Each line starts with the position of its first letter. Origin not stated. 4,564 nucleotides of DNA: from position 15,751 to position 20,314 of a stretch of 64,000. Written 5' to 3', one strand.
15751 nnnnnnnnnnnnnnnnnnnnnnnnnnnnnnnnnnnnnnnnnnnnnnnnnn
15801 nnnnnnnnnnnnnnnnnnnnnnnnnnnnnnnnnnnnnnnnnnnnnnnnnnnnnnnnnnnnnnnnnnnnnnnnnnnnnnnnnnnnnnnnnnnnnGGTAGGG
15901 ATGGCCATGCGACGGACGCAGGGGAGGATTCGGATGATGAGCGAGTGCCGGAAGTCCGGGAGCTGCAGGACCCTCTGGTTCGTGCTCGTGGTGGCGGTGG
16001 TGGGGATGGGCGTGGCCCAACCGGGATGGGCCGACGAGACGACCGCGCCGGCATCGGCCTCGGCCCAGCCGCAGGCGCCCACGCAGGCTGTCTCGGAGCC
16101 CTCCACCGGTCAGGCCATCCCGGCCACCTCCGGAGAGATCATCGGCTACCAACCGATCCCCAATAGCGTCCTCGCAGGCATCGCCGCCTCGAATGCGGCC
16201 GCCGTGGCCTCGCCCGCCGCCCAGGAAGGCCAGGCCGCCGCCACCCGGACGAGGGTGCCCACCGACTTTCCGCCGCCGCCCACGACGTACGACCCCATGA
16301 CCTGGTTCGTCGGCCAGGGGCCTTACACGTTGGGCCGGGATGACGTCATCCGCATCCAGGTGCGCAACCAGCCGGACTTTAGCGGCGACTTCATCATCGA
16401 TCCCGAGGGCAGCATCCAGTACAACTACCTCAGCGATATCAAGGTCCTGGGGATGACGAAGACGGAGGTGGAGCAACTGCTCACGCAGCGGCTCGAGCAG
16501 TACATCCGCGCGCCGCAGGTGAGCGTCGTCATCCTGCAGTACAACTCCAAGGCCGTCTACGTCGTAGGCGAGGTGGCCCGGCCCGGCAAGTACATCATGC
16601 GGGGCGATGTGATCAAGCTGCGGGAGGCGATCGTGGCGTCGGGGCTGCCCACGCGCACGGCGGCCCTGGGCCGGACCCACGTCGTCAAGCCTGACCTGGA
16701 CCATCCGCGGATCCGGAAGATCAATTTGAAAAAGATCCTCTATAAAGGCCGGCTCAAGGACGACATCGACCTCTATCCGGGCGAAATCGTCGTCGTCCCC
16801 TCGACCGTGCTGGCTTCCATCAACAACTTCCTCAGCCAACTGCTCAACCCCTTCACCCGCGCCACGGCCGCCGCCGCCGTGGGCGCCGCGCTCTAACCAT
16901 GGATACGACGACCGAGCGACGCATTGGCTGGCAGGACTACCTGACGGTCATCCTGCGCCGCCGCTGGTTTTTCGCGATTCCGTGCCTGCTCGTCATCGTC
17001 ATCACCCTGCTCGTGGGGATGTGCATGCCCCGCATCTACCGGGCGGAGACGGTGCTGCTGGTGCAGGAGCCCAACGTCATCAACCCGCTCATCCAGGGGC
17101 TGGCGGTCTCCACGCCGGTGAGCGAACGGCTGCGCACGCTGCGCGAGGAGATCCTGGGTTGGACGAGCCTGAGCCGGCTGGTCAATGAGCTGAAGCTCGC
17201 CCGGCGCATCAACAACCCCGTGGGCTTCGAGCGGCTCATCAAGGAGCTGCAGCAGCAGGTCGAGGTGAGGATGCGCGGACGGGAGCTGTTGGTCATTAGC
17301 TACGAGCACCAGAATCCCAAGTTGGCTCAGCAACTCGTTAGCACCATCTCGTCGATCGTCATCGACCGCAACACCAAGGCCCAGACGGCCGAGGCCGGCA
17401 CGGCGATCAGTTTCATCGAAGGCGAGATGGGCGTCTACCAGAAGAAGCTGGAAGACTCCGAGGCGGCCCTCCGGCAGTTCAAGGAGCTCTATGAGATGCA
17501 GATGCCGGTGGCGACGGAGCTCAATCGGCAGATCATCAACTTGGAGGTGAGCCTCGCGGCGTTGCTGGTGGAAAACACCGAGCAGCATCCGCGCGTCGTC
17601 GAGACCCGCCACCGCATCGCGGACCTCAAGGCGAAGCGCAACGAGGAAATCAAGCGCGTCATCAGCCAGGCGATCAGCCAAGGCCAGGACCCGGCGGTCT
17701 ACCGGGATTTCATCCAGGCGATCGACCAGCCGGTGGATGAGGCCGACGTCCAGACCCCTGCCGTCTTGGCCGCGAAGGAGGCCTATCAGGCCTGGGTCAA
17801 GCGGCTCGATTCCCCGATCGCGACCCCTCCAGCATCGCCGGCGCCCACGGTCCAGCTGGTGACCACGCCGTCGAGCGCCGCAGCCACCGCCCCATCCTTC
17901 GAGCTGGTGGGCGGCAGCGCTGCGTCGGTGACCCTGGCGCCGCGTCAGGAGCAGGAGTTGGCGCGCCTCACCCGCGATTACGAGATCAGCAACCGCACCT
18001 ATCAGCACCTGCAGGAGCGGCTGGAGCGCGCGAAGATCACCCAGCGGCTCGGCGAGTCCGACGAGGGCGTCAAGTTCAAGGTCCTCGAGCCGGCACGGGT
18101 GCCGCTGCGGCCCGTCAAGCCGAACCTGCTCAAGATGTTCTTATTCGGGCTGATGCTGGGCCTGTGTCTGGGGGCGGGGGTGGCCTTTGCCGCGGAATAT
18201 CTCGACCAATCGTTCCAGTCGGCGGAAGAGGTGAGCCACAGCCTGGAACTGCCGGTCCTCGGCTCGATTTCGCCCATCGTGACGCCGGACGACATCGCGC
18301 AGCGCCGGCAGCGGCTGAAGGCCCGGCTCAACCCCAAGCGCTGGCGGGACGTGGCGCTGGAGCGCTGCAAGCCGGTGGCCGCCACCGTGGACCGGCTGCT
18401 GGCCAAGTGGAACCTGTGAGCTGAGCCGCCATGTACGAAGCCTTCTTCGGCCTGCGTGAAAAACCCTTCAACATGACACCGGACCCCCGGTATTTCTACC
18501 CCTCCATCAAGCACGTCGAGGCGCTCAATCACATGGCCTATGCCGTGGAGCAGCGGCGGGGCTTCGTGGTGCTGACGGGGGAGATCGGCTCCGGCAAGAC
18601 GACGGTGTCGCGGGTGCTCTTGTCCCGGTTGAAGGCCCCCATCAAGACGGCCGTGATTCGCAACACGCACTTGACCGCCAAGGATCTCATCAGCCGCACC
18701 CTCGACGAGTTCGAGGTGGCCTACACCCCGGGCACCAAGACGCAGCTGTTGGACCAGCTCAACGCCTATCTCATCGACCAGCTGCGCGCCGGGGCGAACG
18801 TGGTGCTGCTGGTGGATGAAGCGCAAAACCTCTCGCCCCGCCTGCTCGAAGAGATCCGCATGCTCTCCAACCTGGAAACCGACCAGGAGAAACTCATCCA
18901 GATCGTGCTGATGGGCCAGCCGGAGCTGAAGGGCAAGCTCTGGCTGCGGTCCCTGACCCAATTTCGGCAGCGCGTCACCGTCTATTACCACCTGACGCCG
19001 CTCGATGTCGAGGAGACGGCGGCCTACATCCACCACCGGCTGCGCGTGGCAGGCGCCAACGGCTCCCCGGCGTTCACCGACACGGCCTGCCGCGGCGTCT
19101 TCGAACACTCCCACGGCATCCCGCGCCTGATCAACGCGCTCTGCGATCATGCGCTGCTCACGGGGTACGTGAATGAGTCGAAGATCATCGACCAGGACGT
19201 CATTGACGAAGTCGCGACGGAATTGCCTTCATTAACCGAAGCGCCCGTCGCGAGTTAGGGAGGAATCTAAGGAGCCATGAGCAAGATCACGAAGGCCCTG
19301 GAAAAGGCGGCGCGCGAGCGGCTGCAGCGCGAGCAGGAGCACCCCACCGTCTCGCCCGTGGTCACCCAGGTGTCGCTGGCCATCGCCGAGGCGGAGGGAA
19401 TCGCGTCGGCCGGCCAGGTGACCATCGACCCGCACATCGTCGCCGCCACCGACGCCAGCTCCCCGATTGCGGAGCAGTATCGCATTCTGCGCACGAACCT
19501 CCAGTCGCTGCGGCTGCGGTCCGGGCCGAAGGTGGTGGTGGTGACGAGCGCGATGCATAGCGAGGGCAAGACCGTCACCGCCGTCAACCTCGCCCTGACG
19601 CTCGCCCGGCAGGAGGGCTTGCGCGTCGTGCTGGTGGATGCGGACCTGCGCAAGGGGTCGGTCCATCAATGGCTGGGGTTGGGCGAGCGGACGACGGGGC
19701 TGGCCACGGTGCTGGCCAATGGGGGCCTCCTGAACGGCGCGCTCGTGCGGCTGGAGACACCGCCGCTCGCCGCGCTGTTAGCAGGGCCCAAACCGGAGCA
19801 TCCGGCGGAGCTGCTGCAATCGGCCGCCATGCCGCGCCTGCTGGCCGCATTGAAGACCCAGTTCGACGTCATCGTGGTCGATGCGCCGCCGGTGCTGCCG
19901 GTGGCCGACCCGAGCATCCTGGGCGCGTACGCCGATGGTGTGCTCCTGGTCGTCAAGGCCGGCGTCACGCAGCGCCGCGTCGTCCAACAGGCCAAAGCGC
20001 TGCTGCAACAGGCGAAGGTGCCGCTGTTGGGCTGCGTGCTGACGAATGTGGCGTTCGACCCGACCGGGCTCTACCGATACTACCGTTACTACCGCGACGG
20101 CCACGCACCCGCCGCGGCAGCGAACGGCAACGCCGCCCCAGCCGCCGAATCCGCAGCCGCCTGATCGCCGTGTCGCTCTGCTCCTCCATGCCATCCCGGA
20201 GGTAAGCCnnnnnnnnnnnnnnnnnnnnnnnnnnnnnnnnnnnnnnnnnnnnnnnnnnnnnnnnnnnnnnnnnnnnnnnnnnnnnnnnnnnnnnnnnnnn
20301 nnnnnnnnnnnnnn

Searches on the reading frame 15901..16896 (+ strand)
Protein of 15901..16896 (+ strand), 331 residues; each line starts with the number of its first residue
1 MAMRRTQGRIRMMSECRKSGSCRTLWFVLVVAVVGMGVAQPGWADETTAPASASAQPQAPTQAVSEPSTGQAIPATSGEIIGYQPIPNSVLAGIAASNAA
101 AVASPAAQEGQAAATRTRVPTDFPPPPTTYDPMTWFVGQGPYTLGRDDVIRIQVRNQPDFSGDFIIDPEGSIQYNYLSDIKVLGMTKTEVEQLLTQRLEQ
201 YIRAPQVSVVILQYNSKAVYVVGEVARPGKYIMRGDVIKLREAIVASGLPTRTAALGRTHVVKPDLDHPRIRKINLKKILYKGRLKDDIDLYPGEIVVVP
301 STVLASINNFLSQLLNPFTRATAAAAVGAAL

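Call 101: search_protein_families(library=pfam, proteins=[window:15901-16896:+], max_evalue=0.001)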
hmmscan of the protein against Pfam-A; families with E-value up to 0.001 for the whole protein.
window:15901-16896:+ (331 aa): 3 families
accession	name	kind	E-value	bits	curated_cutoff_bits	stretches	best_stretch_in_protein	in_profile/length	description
PF02563.21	Poly_export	-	1.4e-19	70.5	28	1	140-211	5-76/77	Polysaccharide biosynthesis/export protein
PF22461.2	SLBB_2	-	7.3e-06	26.4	27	1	217-299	1-79/79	SLBB domain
PF10531.15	SLBB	-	0.00014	22.1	27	1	219-264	2-46/55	SLBB domain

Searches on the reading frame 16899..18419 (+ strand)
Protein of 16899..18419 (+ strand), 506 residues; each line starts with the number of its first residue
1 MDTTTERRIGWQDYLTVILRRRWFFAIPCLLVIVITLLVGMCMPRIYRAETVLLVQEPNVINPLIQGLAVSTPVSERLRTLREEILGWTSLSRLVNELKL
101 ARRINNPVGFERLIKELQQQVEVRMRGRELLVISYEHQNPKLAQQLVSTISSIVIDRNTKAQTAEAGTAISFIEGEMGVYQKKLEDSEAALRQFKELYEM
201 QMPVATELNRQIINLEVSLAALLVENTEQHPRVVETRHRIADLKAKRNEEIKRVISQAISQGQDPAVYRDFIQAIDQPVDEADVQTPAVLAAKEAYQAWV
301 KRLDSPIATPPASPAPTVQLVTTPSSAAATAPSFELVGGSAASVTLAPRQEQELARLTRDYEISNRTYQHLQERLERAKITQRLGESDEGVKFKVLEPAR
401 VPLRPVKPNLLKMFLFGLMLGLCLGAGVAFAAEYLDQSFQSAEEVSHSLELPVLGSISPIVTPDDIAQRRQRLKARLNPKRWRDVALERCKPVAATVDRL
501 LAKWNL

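Call 101: search_protein_families(library=pfam, proteins=[window:16899-18419:+], max_evalue=0.001)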
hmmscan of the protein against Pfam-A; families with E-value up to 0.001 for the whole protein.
window:16899-18419:+ (506 aa): 1 family
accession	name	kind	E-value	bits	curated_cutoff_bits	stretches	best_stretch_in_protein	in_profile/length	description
PF13807.11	GNVR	-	3.6e-09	36.9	27.7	1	351-431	3-79/82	G-rich domain on putative tyrosine kinase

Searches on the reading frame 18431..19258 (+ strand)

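Call 101: search_protein_families(library=pfam, proteins=[window:18431-19258:+], max_evalue=0.001)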
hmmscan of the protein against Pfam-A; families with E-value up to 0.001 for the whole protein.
window:18431-19258:+ (275 aa): 11 families
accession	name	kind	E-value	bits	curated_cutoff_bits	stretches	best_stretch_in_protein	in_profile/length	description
PF13401.12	AAA_22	-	5.7e-26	91.8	27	1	41-169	3-129/130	AAA domain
PF13191.12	AAA_16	-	5.7e-10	40.4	32.6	1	28-152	8-162/167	AAA ATPase domain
PF13604.12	AAA_30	-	2.5e-05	24.5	27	1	35-162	10-123/191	AAA domain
PF25199.1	nSTAND_NTPase5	-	2.6e-05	24.5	34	0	33-160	30-130/145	Novel STAND NTPase 5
PF13245.12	AAA_19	-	3.7e-05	24.4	25.1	1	40-156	8-121/134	AAA domain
PF13238.12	AAA_18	-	0.00011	23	29.4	0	46-129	1-78/128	AAA domain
PF20720.3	nSTAND3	-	0.00019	21.6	27.2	1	37-69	11-43/155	Novel STAND NTPase 3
PF02492.25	cobW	-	0.00058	19.9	20.7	0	46-80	3-37/180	CobW/HypB/UreG, nucleotide-binding domain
PF01637.24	ATPase_2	-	0.00065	20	33.2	0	35-142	11-135/225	ATPase domain predominantly from Archaea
PF02367.23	TsaE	-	0.00071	20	26.6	0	32-69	7-47/128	Threonylcarbamoyl adenosine biosynthesis protein TsaE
PF13173.12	AAA_14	-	0.00082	19.8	27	0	44-196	3-128/129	AAA domain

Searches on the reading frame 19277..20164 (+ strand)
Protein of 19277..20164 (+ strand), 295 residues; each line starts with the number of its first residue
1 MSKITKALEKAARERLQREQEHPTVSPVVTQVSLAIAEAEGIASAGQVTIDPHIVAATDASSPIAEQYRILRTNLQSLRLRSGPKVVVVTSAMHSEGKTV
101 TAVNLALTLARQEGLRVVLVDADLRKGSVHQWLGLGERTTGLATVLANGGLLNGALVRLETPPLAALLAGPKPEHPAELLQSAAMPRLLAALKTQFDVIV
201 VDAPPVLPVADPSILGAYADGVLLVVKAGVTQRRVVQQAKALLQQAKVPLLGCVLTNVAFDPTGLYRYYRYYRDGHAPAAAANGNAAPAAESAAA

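Call 101: search_protein_families(library=pfam, proteins=[window:19277-20164:+], max_evalue=0.001)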
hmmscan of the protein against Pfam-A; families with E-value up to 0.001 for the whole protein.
window:19277-20164:+ (295 aa): 4 families
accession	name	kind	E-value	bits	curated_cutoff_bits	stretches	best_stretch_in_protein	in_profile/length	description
PF10609.15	ParA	-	2.1e-09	37.6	27.1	1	85-255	4-172/246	NUBPL iron-transfer P-loop NTPase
PF13614.12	AAA_31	-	2.6e-09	37.7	27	1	86-229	3-150/177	AAA domain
PF01656.29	CbiA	-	1.1e-06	29.1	25.4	1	88-229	2-54/125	CobQ/CobB/MinD/ParA nucleotide binding domain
PF09140.17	MipZ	-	1.8e-05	24.6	20.7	1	86-204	2-108/262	ATPase MipZ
